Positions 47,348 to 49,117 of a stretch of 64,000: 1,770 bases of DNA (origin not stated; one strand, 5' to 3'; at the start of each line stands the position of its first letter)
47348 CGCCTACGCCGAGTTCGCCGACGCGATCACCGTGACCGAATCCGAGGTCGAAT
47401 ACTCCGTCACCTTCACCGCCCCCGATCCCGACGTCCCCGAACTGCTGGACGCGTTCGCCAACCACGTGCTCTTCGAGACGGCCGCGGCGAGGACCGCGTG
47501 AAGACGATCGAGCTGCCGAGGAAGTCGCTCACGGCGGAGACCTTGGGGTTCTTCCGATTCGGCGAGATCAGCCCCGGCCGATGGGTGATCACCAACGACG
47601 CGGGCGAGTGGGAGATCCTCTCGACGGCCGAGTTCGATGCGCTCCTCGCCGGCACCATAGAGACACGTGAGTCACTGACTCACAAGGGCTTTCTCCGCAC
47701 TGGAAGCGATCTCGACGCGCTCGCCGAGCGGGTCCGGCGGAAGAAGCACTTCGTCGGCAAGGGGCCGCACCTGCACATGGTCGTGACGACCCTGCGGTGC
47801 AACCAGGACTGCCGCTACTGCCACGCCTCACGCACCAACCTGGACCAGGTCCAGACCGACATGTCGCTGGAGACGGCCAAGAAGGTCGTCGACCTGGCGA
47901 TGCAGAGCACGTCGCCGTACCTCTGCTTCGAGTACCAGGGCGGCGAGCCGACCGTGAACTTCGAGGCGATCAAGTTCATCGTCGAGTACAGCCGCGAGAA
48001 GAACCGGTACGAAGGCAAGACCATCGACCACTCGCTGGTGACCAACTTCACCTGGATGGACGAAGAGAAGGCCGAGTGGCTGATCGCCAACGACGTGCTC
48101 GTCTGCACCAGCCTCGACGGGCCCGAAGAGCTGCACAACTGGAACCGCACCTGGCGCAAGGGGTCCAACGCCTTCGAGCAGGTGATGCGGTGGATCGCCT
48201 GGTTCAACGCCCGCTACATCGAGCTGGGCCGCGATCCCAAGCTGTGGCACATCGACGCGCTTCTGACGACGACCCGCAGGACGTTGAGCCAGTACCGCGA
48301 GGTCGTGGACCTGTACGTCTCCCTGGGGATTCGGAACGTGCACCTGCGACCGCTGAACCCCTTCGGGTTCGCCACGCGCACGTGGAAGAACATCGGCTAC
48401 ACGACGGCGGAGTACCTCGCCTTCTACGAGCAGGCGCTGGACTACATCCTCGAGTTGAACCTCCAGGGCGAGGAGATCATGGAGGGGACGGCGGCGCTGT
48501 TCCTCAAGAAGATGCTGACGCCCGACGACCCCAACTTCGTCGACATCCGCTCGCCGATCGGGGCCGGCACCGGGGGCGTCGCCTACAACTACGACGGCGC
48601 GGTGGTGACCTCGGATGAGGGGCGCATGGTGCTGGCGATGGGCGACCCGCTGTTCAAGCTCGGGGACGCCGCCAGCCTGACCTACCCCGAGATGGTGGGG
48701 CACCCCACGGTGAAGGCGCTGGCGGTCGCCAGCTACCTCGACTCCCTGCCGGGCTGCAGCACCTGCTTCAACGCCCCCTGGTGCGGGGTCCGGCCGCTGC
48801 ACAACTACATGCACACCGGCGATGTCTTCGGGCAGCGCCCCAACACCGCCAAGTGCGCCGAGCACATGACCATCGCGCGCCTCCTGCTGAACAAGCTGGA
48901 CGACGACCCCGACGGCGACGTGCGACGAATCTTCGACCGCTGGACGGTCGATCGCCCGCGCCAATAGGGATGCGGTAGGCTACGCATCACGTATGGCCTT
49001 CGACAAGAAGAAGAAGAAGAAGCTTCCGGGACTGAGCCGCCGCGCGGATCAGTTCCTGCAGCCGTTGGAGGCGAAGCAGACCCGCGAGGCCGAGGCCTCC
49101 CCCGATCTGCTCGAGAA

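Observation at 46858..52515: Extended His-Xaa-Ser (Hxs) peptide-maturation locus with a third radical SAM enzyme and a PLP enzyme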

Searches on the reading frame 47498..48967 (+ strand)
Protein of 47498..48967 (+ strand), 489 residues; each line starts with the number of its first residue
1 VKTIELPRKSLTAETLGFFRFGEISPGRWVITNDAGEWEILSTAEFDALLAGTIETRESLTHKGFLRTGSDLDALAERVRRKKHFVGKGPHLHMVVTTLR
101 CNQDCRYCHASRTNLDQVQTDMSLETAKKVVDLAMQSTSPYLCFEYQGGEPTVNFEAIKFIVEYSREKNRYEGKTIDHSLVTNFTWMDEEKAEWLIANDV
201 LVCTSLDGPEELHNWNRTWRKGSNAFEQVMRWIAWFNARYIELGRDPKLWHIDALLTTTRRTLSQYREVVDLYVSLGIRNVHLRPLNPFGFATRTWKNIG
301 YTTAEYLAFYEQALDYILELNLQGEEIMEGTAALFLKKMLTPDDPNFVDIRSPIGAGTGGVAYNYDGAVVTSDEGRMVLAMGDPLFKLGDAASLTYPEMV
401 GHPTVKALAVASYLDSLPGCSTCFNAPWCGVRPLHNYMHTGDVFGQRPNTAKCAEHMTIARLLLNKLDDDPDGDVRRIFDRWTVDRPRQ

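Call 4: search_protein_families(library=ncbifam, proteins=[window:47498-48967:+], max_evalue=0.01)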
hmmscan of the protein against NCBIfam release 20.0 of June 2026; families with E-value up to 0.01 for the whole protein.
window:47498-48967:+ (489 aa): 59 families (the best 25 are shown)
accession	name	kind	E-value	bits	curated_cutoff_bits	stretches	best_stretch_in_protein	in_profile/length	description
TIGR03978.1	rSAM_paired_1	equivalog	7e-148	493.2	370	1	18-483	3-466/466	His-Xaa-Ser system radical SAM maturase HxsB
TIGR04068.1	rSAM_ocin_clost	equivalog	4.9e-29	101.5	500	1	58-242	51-238/462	Cys-rich peptide radical SAM maturase CcpM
NF047865.1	rSAM_PapB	equivalog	7.6e-29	101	340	1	98-286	10-188/330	PapB family radical SAM/SPASM ranthipeptide maturase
TIGR03974.1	rSAM_six_Cys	equivalog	1.2e-23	83.7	425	1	53-233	62-241/451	thioether cross-link-forming SCIFF peptide maturase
TIGR03942.1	sulfatase_rSAM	equivalog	1.6e-23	83.4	349.45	1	96-242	6-154/363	anaerobic sulfatase maturase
TIGR03906.1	quino_hemo_SAM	equivalog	2.9e-23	82.3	453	1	97-240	100-245/467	quinohemoprotein amine dehydrogenase maturation protein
NF035951.1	rSAM_RumMC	equivalog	1.2e-22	80.3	720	1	97-233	118-256/510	RumMC family radical SAM sactipeptide maturase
TIGR04064.1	rSAM_nif11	equivalog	1.5e-22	80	518.7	1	38-233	31-221/459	nif11-like peptide radical SAM maturase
NF040492.1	not_ScfB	exception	2.3e-22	79.5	855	1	63-285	71-284/450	ScfB-related radical SAM/SPASM orphan maturase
NF038170.1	lachnocin_rSAM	equivalog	3.7e-20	72.2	550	1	96-237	81-224/440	lachnocin radical SAM maturase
NF041298.1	rSAM_mat_DynA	equivalog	1.1e-18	67.4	450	1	95-319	5-219/356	dynobactin maturation radical SAM/SPASM protein DynA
NF010321.0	PRK13758.1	equivalog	2.2e-16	60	441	1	99-241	13-158/370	anaerobic sulfatase-maturase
TIGR04280.1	geopep_mat_rSAM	hypoth_equivalog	7.8e-16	58.1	400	1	50-233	41-227/428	geopeptide radical SAM maturase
TIGR04261.1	rSAM_GlyRichRpt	subfamily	2e-15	56.7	310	1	97-282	3-182/363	cyclophane-forming radical SAM/SPASM peptide maturase GrrM/OscB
NF041718.1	rSAM_phane_AMC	equivalog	3e-14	52.8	425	1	94-282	9-184/362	cyclophane-forming radical SAM peptide maturase AmcB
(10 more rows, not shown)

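Call 5: search_protein_families(library=pfam, proteins=[window:47498-48967:+], max_evalue=0.01)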
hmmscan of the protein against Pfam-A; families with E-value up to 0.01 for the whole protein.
window:47498-48967:+ (489 aa): 2 families
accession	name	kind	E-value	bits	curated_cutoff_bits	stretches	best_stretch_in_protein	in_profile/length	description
PF04055.27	Radical_SAM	-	3e-13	50.7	29.5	1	96-240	2-140/166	Radical SAM superfamily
PF13353.11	Fer4_12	-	1.4e-08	35.5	22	1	92-224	6-133/137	4Fe-4S single cluster domain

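Call 11: find_homologous_proteins(query=window:47498-48967:+, max_evalue=1e-20)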
Query window:47498-48967:+ (489 aa): 1031 proteins with E <= 1e-20 among 8000 candidates; the best 120 are listed.
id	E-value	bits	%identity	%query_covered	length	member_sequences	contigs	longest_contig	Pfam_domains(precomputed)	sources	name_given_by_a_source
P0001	0.0e+0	1155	100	100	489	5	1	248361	PF04055.28,PF13353.12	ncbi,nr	ncbi:MAG: His-Xaa-Ser system radical SAM maturase HxsB [Proteobacteria bacterium]|nr:His-Xaa-Ser sys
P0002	1.1e-277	940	80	100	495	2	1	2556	PF04055.28,PF13353.12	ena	-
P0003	1.1e-255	868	72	100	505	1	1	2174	PF04055.28,PF13353.12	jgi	-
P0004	6.2e-246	835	72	100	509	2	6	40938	PF04055.28,PF13353.12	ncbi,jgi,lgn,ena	-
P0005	2.7e-244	830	70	100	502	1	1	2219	PF04055.28,PF13353.12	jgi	jgi:uncharacterized protein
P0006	8.0e-243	825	69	100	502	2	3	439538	PF04055.28,PF13353.12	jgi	-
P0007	1.1e-241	821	70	99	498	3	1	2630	PF04055.28,PF13353.12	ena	-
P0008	8.4e-239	812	68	100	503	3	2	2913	PF04055.28,PF13353.12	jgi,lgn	jgi:uncharacterized protein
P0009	2.4e-237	807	68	100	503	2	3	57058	PF04055.28,PF13353.12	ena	-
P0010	1.6e-235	801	67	100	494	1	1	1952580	PF04055.28,PF13353.12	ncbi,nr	ncbi:MAG: His-Xaa-Ser system radical SAM maturase HxsB [Alphaproteobacteria bacterium]|nr:His-Xaa-Se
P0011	5.0e-234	796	67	100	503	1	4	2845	PF04055.28,PF13353.12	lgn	-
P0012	3.3e-232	790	67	100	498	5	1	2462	PF04055.28,PF13353.12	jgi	jgi:uncharacterized protein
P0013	4.3e-231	786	68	99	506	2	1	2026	PF04055.28,PF13353.12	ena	-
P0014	3.7e-230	783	67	100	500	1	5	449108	PF04055.28,PF13353.12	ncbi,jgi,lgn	jgi:uncharacterized protein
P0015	2.8e-229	780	65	100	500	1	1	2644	PF04055.28,PF13353.12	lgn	-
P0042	9.6e-222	756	65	100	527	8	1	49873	PF04055.28,PF13353.12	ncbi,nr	ncbi:MAG: His-Xaa-Ser system radical SAM maturase HxsB [Deltaproteobacteria bacterium]|nr:His-Xaa-Se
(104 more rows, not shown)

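Call 13: find_related_loci(query=A1, collection=genome_contigs, flank=10000)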
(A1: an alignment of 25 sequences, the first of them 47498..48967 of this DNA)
Query A1 (489 aa) in genome_contigs; peptide patterns used: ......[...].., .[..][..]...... (x = any residue, [..] = any of these).
257 stretches matched a pattern; 173 encode a relative of the query (tblastn E <= 1e-3); the best 80 are kept; 80 distinct loci.
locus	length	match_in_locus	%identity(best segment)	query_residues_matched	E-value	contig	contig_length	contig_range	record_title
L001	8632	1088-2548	80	2-489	0e+0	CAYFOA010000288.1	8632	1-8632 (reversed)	MAG TPA_asm: uncultured Rickettsiales bacterium isolate ERP019367_co1_6 genome assembly, contig: NODE_5093_length_8632_c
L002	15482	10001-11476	72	1-488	0e+0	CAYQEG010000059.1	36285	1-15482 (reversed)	MAG TPA_asm: uncultured Rickettsiales bacterium isolate SRP077602_co5_496 genome assembly, contig: NODE_5650_length_3628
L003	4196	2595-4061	72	3-488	0e+0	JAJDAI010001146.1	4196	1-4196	MAG: Deltaproteobacteria bacterium isolate OFTM289 OFTM289_1145, whole genome shotgun sequence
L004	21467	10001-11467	67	2-489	0e+0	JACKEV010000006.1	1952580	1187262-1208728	MAG: Alphaproteobacteria bacterium isolate HK-STAS-MYXO-43 HK-STAS-MYXO-43_6, whole genome shotgun sequence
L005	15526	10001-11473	63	1-488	0e+0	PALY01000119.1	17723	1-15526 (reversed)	MAG: Deltaproteobacteria bacterium isolate SAT32 311183, whole genome shotgun sequence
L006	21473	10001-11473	64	3-489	0e+0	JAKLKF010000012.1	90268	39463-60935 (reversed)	MAG: Myxococcota bacterium isolate MAG.533 MAG.533-NODE_12_length_90268_cov_6.029127, whole genome shotgun sequence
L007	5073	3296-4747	65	8-488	0e+0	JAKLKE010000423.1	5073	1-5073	MAG: Myxococcota bacterium isolate MAG.430 MAG.430-NODE_423_length_5073_cov_3.580264, whole genome shotgun sequence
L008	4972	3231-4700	63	2-488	0e+0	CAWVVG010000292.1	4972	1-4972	MAG TPA_asm: uncultured bacterium isolate ERR3589560_concoct_36 genome assembly, contig: ERZ7463206.17515, whole genome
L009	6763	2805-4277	65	2-489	0e+0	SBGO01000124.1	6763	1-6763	MAG: Deltaproteobacteria bacterium isolate M1802 scaffold_1843_1, whole genome shotgun sequence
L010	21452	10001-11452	64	8-488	0e+0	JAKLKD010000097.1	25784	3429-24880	MAG: Myxococcota bacterium isolate MAG.235 MAG.235-scaffold_1774, whole genome shotgun sequence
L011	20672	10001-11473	64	3-489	0e+0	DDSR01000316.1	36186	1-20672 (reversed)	MAG TPA_asm: Deltaproteobacteria bacterium UBA2385 UBA2385_contig_9712, whole genome shotgun sequence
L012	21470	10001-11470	65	2-488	0e+0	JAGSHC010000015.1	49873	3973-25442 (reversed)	MAG: Deltaproteobacteria bacterium isolate GY13CH_bin.27 k141_150072_length_49873_cov_66.9006, whole genome shotgun sequ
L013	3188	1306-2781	64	3-489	0e+0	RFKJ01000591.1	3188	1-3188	MAG: Deltaproteobacteria bacterium isolate J125 k99_1097972, whole genome shotgun sequence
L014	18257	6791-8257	65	3-488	0e+0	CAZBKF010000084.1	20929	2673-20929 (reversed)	MAG TPA_asm: uncultured Rickettsiales bacterium isolate binchicken_co141_65 genome assembly, contig: NODE_11109_length_2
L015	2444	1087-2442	68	1-449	0e+0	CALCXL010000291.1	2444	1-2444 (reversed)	MAG TPA_asm: uncultured proteobacterium isolate ERR2206771_bin.20_CONCOCT_v1.1_MAG genome assembly, contig: ERZ888641.36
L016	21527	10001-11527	62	2-489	0e+0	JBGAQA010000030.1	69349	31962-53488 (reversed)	MAG: Sandaracinaceae bacterium isolate MAG_AAO_AS.33 AAOAS-33_NODE_30_length_69349_cov_6.747117, whole genome shotgun se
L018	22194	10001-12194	65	2-489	0e+0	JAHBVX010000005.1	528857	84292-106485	MAG: Polyangiaceae bacterium isolate ACE_MYX3 MYX3_5, whole genome shotgun sequence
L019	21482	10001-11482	62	2-488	0e+0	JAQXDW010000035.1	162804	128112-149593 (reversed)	MAG: Myxococcota bacterium isolate cluster4_bin.77 k119_11320, whole genome shotgun sequence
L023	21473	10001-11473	62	2-489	0e+0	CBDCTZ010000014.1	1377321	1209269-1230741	MAG: Polyangiaceae bacterium isolate 4c7673ea-cc67-4993-aab5-aed0b62f3259 genome assembly, contig: contig_14, whole geno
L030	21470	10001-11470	63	2-488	0e+0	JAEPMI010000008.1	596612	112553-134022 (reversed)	MAG: Deltaproteobacteria bacterium isolate HCUG1432-5 NODE_8_length_596612_cov_30.094274, whole genome shotgun sequence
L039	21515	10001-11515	62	2-489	0e+0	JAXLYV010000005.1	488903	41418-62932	MAG: Sandaracinus sp. isolate STL-MYX22 C1.83.fa-5, whole genome shotgun sequence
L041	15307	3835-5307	62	3-489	0e+0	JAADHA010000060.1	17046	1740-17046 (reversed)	MAG: Oligoflexia bacterium isolate M_MetaBat.154 contig-127_5491, whole genome shotgun sequence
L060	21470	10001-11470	58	3-489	0e+0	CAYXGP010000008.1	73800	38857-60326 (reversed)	MAG TPA_asm: uncultured Enterobacterales bacterium isolate binchicken_co141_40 genome assembly, contig: NODE_1350_length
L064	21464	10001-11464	57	1-489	0e+0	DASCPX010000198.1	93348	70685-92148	MAG TPA_asm: Myxococcota bacterium isolate Fu_MAG_56 c_000001676650, whole genome shotgun sequence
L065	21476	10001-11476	54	1-489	0e+0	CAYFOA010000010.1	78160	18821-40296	MAG TPA_asm: uncultured Rickettsiales bacterium isolate ERP019367_co1_6 genome assembly, contig: NODE_400_length_78160_c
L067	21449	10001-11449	55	9-488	0e+0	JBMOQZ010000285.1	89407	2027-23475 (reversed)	MAG: Myxococcota bacterium isolate Betzabe_MAG167 MAG167_285, whole genome shotgun sequence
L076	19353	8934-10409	52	1-488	6e-172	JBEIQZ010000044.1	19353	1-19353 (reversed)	MAG: Alphaproteobacteria bacterium isolate Sample-107-S7-bin-62 Sample_107_S7-bin_62-k141_77062, whole genome shotgun se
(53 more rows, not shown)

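Call 16: find_encoding_contigs(protein=P0001, flank=10000, max_places=3)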
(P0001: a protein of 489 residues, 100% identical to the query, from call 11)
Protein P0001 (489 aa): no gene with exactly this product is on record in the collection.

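Call 18: find_encoding_contigs(protein=P0010, flank=10000, max_places=1)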
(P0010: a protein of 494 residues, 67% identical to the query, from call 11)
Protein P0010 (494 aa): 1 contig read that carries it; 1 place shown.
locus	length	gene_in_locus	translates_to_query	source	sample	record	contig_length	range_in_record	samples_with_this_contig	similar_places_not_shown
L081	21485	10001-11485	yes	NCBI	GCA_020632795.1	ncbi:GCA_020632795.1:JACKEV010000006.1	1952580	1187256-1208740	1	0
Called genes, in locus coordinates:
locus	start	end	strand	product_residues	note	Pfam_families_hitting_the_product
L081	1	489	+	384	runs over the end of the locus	PF02771:Acyl-CoA_dh_N, PF02770:Acyl-CoA_dh_M, PF00441:Acyl-CoA_dh_1, PF08028:Acyl-CoA_dh_2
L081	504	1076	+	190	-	PF05685:Uma2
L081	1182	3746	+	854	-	PF00069:Pkinase, PF07714:PK_Tyr_Ser-Thr, PF03781:FGE-sulfatase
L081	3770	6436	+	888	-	PF13517:FG-GAP_3 (faint), PF01839:FG-GAP, PF00059:Lectin_C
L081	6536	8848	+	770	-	-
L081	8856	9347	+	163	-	-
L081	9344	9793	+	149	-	PF27806:HxsD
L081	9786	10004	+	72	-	-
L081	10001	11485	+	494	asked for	PF13353:Fer4_12 (weak), PF04055:Radical_SAM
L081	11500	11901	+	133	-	-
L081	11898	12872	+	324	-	PF04055:Radical_SAM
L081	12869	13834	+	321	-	PF04055:Radical_SAM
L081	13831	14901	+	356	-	PF04055:Radical_SAM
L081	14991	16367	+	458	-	PF03575:Peptidase_S51 (faint)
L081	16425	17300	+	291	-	PF00376:MerR (weak), PF13411:MerR_1, PF02607:B12-binding_2, PF02310:B12-binding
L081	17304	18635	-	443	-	PF01839:FG-GAP (faint), PF13517:FG-GAP_3 (weak)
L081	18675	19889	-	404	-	-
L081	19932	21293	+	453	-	PF04055:Radical_SAM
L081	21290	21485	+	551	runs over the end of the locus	PF04055:Radical_SAM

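Call 19: find_encoding_contigs(protein=P0042, flank=10000, max_places=1)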
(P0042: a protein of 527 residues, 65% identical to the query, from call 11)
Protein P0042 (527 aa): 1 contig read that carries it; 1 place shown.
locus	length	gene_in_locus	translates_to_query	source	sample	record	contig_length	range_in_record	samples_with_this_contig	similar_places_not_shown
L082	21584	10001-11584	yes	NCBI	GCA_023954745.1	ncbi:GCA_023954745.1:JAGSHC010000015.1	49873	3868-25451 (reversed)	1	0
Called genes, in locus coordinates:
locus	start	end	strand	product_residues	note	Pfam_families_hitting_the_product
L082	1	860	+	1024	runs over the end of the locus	PF13491:FtsK_4TM, PF17854:FtsK_alpha, PF01580:FtsK_SpoIIIE, PF09397:FtsK_gamma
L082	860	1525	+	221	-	PF03548:LolA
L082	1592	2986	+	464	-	PF00919:UPF0004, PF04055:Radical_SAM, PF18693:TRAM_2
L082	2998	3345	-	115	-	PF07238:PilZ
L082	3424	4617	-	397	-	-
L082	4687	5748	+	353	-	-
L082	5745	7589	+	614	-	PF04055:Radical_SAM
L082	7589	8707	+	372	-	PF04055:Radical_SAM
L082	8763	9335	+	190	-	-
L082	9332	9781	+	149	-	PF27806:HxsD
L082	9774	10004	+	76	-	-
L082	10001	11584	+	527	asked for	PF13353:Fer4_12, PF04055:Radical_SAM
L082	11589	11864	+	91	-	-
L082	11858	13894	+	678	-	PF04055:Radical_SAM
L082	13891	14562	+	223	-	-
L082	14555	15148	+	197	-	-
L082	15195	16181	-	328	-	-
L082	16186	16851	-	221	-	PF01255:Prenyltransf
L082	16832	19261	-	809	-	PF04055:Radical_SAM, PF13353:Fer4_12 (faint), PF04055:Radical_SAM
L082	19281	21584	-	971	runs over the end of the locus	PF17957:Big_7 (weak), PF00932:LTD, PF11617:Cu-binding_MopE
